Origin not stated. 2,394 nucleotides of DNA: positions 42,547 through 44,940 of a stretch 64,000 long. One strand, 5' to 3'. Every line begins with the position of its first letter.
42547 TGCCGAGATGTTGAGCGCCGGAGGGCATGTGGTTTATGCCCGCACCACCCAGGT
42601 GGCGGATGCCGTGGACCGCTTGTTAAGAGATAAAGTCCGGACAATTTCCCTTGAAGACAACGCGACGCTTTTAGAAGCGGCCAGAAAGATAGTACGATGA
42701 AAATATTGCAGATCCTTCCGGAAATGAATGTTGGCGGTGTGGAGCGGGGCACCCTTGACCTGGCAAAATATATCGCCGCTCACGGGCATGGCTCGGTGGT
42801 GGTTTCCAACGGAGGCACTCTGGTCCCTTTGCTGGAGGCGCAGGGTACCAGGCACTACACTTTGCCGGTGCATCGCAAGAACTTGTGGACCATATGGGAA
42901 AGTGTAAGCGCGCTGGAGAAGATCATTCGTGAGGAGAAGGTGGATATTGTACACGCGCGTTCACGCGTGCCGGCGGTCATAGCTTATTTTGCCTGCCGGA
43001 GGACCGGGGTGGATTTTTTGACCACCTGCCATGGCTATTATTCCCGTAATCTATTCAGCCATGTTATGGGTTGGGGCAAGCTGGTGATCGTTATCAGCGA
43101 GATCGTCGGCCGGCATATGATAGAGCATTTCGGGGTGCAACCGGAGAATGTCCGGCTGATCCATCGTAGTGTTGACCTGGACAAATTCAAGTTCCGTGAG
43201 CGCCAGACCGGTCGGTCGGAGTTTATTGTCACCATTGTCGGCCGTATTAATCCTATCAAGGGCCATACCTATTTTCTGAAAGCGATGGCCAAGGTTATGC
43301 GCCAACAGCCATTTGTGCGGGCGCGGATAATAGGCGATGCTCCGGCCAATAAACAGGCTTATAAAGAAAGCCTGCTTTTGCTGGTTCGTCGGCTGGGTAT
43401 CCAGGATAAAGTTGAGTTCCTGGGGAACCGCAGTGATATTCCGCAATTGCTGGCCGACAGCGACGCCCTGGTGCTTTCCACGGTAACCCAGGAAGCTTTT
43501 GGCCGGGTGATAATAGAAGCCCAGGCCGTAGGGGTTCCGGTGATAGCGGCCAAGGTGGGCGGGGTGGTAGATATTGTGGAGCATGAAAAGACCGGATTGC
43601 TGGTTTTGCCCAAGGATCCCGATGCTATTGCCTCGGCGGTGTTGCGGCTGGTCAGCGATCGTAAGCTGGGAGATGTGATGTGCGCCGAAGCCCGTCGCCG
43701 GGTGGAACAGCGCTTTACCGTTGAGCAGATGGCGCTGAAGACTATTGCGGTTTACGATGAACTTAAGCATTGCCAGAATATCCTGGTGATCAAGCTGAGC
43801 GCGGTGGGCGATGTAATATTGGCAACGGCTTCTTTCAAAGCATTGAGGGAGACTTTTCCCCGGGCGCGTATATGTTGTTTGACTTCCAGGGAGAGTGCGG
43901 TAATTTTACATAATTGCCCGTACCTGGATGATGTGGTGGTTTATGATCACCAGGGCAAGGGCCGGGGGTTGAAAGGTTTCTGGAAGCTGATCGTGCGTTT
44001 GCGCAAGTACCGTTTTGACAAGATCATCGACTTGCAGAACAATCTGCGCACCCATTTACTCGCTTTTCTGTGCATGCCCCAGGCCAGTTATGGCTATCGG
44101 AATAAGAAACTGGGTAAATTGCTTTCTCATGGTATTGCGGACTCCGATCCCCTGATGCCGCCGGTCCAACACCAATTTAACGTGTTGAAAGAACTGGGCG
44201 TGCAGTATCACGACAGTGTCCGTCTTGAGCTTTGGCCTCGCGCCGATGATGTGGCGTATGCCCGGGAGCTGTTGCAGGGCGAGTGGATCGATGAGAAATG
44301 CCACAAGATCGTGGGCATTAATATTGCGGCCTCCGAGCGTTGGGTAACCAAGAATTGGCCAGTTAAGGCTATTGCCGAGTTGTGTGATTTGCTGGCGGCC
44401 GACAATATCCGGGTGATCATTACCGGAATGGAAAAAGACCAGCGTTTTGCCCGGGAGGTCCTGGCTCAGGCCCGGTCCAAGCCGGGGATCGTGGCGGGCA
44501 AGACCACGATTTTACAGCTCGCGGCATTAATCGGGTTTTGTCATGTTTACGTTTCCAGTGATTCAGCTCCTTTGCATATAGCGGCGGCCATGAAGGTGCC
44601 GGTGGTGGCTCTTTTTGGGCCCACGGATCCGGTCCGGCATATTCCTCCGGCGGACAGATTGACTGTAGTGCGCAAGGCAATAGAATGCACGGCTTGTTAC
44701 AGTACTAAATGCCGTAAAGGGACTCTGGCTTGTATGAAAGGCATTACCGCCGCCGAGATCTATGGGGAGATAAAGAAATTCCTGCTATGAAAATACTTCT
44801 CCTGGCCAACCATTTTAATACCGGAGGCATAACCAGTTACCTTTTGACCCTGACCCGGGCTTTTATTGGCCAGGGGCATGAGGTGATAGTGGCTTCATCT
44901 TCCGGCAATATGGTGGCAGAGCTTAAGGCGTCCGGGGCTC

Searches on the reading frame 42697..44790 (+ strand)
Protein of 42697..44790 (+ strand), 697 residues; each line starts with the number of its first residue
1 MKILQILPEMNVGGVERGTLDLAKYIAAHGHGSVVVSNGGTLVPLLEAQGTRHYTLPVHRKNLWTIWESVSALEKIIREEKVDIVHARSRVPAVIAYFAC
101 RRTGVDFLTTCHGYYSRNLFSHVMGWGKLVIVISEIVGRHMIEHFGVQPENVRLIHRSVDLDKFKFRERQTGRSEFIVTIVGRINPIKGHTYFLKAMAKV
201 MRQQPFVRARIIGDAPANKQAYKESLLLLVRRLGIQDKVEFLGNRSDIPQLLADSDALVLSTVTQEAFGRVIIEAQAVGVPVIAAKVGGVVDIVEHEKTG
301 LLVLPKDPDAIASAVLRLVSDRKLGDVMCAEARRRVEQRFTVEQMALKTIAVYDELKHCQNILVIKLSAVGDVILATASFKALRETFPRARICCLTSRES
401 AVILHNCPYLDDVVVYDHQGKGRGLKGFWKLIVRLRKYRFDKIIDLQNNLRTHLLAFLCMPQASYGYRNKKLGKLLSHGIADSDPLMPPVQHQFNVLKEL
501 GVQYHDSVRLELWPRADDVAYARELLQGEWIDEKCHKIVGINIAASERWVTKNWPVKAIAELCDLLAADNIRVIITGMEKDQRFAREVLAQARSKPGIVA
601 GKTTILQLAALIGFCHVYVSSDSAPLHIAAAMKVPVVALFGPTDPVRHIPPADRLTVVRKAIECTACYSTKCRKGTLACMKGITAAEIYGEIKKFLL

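Call 37: search_protein_families(library=pfam, proteins=[window:42697-44790:+], max_evalue=0.001)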
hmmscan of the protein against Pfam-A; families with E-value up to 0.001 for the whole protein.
window:42697-44790:+ (697 aa): 8 families
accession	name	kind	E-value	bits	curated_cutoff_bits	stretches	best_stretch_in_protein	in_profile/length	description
PF00534.26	Glycos_transf_1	-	6.2e-37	127.2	26.4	1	170-334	10-171/172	Glycosyl transferases group 1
PF13692.12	Glyco_trans_1_4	-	1.3e-35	123.1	27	1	176-321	2-142/142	Glycosyl transferases group 1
PF01075.23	Glyco_transf_9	-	2.9e-35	122.2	22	1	429-675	2-244/247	Glycosyltransferase family 9 (heptosyltransferase)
PF13439.12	Glyco_transf_4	-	3.2e-26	92.8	28.5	1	12-163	1-170/170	Glycosyltransferase Family 4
PF13579.12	Glyco_trans_4_4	-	1.7e-11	45.2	29.7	1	13-156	1-156/158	Glycosyl transferase 4-like domain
PF20706.3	GT4-conflict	-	4.4e-10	39.5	26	1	154-339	176-375/385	Family 4 Glycosyltransferase in conflict systems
PF13477.12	Glyco_trans_4_2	-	1.6e-05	25.5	23.4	1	19-113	13-108/139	Glycosyl transferase 4-like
PF13524.12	Glyco_trans_1_2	-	0.0004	20.8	25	1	201-346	9-139/144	Glycosyl transferase-like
